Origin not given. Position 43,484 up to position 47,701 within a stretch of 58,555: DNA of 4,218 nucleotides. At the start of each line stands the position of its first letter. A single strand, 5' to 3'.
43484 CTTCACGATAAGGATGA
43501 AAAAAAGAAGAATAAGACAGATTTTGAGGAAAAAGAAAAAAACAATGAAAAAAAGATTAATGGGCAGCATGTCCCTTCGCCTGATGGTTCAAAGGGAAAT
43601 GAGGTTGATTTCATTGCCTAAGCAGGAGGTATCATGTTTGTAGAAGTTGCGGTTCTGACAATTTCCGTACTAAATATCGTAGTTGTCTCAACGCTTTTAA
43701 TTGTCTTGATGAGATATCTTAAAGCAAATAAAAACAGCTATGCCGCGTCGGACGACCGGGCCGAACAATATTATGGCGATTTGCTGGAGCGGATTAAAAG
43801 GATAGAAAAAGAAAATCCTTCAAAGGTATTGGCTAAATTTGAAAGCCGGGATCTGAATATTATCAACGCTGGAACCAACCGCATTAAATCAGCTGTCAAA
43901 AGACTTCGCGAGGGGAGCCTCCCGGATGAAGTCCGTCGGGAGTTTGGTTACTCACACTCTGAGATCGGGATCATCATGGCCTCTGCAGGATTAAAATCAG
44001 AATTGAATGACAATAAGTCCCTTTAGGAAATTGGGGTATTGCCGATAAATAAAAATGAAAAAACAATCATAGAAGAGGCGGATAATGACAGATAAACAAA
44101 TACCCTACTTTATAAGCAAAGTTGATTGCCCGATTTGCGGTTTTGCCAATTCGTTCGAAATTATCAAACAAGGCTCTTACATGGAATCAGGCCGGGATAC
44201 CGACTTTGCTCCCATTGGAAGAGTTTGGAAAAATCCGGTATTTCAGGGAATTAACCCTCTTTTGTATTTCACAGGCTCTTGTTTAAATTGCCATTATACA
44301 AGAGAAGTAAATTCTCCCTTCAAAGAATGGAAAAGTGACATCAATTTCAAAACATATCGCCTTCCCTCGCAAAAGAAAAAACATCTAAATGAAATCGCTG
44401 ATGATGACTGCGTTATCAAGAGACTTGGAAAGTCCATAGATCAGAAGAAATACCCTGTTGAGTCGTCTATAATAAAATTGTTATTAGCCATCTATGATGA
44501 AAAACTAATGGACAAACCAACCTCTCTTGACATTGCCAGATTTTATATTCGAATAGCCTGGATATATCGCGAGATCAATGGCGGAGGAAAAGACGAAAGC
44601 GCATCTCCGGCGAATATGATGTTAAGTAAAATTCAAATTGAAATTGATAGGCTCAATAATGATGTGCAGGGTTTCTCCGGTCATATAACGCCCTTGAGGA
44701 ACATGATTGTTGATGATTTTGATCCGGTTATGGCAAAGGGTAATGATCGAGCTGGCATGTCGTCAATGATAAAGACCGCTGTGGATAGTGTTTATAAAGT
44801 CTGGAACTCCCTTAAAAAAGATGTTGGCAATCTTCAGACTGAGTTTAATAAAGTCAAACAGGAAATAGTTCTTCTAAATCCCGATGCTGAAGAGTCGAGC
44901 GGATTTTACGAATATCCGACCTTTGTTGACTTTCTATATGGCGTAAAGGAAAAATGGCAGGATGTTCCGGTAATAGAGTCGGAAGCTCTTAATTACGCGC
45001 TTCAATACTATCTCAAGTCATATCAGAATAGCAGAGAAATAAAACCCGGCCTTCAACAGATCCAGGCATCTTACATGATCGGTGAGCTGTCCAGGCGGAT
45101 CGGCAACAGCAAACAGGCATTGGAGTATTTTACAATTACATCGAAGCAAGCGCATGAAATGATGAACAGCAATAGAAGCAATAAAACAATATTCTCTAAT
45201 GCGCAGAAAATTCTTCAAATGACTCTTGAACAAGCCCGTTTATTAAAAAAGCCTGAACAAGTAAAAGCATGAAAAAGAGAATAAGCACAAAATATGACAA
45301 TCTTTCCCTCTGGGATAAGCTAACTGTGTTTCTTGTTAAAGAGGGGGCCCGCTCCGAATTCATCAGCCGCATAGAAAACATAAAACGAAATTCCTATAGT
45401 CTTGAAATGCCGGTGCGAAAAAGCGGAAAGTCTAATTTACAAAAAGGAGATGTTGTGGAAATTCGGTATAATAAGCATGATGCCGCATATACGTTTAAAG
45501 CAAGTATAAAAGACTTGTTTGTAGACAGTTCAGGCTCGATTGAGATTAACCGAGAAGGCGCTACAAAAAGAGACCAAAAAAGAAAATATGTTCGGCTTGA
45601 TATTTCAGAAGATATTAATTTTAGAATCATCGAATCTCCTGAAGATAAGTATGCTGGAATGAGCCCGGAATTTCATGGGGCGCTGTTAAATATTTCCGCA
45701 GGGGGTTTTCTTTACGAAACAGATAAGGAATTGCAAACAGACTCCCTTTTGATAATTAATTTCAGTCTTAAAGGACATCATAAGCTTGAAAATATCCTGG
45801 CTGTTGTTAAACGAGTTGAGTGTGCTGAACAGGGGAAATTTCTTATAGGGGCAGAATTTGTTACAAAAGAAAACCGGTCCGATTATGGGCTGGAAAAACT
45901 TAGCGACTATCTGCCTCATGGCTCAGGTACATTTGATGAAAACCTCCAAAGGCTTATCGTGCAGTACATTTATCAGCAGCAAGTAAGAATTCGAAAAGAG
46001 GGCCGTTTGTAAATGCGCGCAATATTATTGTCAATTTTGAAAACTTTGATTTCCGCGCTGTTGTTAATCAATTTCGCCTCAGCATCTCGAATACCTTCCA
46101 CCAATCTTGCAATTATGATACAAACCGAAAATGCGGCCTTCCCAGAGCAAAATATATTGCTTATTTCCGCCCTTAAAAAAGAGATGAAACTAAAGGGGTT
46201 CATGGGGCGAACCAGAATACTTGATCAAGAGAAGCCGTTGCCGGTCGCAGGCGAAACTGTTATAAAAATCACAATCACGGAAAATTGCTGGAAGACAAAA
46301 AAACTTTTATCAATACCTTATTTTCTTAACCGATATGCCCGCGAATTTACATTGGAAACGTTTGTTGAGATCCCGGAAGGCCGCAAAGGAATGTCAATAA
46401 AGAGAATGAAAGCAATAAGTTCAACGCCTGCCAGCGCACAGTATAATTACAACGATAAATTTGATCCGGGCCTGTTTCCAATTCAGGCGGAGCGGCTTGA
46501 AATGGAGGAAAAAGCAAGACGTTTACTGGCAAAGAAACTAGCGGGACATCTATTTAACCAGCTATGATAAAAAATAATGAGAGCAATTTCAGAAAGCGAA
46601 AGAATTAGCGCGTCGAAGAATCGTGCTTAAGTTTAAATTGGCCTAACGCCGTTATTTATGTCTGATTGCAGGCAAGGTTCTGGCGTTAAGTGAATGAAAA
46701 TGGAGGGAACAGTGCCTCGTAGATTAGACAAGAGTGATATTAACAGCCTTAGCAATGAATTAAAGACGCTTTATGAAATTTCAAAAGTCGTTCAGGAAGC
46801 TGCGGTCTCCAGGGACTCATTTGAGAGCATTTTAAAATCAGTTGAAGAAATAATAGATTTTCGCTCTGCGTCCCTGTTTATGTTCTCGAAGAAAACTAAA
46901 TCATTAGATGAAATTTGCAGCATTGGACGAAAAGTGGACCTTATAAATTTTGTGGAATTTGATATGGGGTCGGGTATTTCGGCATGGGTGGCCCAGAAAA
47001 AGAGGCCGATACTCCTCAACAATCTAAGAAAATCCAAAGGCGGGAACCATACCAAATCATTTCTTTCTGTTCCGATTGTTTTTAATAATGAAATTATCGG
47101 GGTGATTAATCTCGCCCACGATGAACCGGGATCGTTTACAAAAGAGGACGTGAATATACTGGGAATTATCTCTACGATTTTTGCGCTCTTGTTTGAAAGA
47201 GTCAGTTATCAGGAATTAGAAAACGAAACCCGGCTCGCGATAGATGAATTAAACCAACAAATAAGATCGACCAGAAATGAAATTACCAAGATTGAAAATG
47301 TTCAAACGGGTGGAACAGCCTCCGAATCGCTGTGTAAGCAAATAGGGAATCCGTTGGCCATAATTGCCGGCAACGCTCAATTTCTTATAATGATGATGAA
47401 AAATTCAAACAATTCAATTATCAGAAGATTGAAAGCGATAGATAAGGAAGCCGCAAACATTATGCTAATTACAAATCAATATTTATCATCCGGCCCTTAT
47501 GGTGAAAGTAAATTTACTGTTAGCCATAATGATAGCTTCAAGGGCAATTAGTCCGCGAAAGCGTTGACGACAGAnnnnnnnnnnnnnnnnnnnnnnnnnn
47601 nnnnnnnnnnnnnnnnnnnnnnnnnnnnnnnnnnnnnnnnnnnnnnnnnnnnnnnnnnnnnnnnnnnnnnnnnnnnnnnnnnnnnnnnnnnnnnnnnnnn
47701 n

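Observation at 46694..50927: A degenerate His-Asp signalling cassette lies between the sigma28 brake operon and the sigma54 flgF operon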

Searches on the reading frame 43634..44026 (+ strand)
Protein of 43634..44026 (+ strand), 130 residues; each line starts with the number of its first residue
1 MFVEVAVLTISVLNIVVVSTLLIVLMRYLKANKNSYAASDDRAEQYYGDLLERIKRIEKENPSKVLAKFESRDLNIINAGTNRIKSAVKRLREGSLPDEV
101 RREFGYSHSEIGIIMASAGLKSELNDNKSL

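Call 3: search_protein_families(library=pfam, proteins=[window:43634-44026:+], max_evalue=1)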
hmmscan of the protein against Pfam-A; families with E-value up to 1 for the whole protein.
window:43634-44026:+ (130 aa): 2 families
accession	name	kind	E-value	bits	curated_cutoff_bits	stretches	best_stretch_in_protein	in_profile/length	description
PF24245.1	INO80F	-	0.085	13.4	25.1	1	46-61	4-19/47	INO80 complex subunit F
PF02553.20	CbiN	-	0.17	12.3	25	1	15-46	4-34/67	Cobalt transport protein component CbiN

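Call 4: search_protein_families(library=ncbifam, proteins=[window:43634-44026:+], max_evalue=1)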
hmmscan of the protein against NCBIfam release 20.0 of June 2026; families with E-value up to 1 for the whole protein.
window:43634-44026:+ (130 aa): 2 families
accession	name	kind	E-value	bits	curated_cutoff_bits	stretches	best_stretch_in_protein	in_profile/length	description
TIGR01165.1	cbiN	subfamily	0.11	12.8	104.85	1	9-46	6-43/91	cobalt ECF transporter S component CbiN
TIGR02976.1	phageshock_pspB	equivalog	0.15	12.4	51.7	1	7-44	5-42/75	envelope stress response membrane protein PspB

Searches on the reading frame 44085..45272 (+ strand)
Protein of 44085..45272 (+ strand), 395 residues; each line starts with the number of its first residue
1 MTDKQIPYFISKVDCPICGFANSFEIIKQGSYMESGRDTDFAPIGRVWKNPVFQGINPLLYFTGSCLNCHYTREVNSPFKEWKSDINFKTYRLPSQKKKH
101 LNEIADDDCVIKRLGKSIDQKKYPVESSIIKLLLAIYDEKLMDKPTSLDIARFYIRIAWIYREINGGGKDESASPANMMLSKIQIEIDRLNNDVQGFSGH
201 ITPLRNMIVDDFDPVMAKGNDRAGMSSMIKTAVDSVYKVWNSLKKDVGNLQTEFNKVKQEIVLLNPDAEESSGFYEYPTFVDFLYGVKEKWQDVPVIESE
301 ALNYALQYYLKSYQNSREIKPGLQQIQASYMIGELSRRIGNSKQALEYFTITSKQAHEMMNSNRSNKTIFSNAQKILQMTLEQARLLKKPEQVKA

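Call 3: search_protein_families(library=pfam, proteins=[window:44085-45272:+], max_evalue=1)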
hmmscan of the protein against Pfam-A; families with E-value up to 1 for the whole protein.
window:44085-45272:+ (395 aa): 5 families
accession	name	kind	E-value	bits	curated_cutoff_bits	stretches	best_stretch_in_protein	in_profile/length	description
PF09986.15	DUF2225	-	1.1e-20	74.7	21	2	11-166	4-133/214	Uncharacterized protein conserved in bacteria (DUF2225)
PF02403.27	Seryl_tRNA_N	-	0.02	15.5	28.2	1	206-268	5-66/108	Seryl-tRNA synthetase N-terminal domain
PF13424.12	TPR_12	-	0.031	14.9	30.1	1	305-349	22-68/77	Tetratricopeptide repeat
PF13181.12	TPR_8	-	0.15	12.8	25.7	0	327-349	2-24/34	Tetratricopeptide repeat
PF15782.10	GREB1_N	-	0.15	12.4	27.2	1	54-102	86-131/152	GREB1 N-terminal domain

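Call 4: search_protein_families(library=ncbifam, proteins=[window:44085-45272:+], max_evalue=1)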
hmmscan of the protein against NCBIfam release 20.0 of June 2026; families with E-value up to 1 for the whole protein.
window:44085-45272:+ (395 aa): 0 families

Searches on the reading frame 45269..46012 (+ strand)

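Call 3: search_protein_families(library=pfam, proteins=[window:45269-46012:+], max_evalue=1)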
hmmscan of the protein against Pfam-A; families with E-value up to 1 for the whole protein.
window:45269-46012:+ (247 aa): 2 families
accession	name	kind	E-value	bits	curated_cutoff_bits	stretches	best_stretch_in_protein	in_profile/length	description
PF12945.12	PilZNR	-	1.4e-08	35.2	23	1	16-83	4-72/85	Flagellar protein YcgR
PF07238.19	PilZ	-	2.1e-08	34.9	22.5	1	103-204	1-92/102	PilZ domain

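Call 4: search_protein_families(library=ncbifam, proteins=[window:45269-46012:+], max_evalue=1)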
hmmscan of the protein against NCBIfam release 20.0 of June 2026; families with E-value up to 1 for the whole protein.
window:45269-46012:+ (247 aa): 1 family
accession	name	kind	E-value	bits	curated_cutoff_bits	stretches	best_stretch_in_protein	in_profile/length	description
TIGR02266.1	gmx_TIGR02266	paralog_domain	8.1e-05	22.7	68.7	1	134-198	16-81/96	TIGR02266 family protein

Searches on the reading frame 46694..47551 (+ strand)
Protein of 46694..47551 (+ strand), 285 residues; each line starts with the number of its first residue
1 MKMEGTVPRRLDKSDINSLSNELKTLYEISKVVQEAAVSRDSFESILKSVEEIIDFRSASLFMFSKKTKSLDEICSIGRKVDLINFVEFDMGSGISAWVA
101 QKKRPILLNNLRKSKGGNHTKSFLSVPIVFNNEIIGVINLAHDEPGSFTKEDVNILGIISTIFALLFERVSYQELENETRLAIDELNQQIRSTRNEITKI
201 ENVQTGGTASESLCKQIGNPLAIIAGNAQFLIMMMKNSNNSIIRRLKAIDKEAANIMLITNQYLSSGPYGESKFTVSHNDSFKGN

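Call 3: search_protein_families(library=pfam, proteins=[window:46694-47551:+], max_evalue=1)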
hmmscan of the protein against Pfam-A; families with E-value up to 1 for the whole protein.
window:46694-47551:+ (285 aa): 4 families
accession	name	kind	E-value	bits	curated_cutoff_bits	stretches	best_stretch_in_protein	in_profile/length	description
PF13185.12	GAF_2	-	8.7e-15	55.6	28.6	1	43-166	8-134/136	GAF domain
PF01590.32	GAF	-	4.3e-11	43.9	22.4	1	43-164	6-130/133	GAF domain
PF13492.12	GAF_3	-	5.6e-05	24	27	1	43-156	6-116/129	GAF domain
PF00512.31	HisKA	-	0.16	12.5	26.9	1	216-264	12-58/66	His Kinase A (phospho-acceptor) domain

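Call 4: search_protein_families(library=ncbifam, proteins=[window:46694-47551:+], max_evalue=1)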
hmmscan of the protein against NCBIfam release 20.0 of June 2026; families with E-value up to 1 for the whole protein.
window:46694-47551:+ (285 aa): 5 families
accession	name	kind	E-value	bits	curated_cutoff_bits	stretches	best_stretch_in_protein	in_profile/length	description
TIGR01817.1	nifA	equivalog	4e-07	29.2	528.85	1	21-200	2-187/534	nif-specific transcriptional activator NifA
NF008283.0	PRK11061.1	equivalog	3.4e-05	22.3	583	1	23-175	2-162/748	phosphoenolpyruvate--protein phosphotransferase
NF038230.1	Regu_Geo_Pelo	equivalog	0.00022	19.2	1200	1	118-170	467-519/935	GPMC system transcriptional regulator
NF047786.1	his_kin_MadS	equivalog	0.0093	15.1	500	1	94-193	101-204/434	MadS family sensor histidine kinase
NF011958.0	PRK15429.1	equivalog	0.028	13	830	1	117-193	294-374/692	formate hydrogenlyase transcriptional activator FlhA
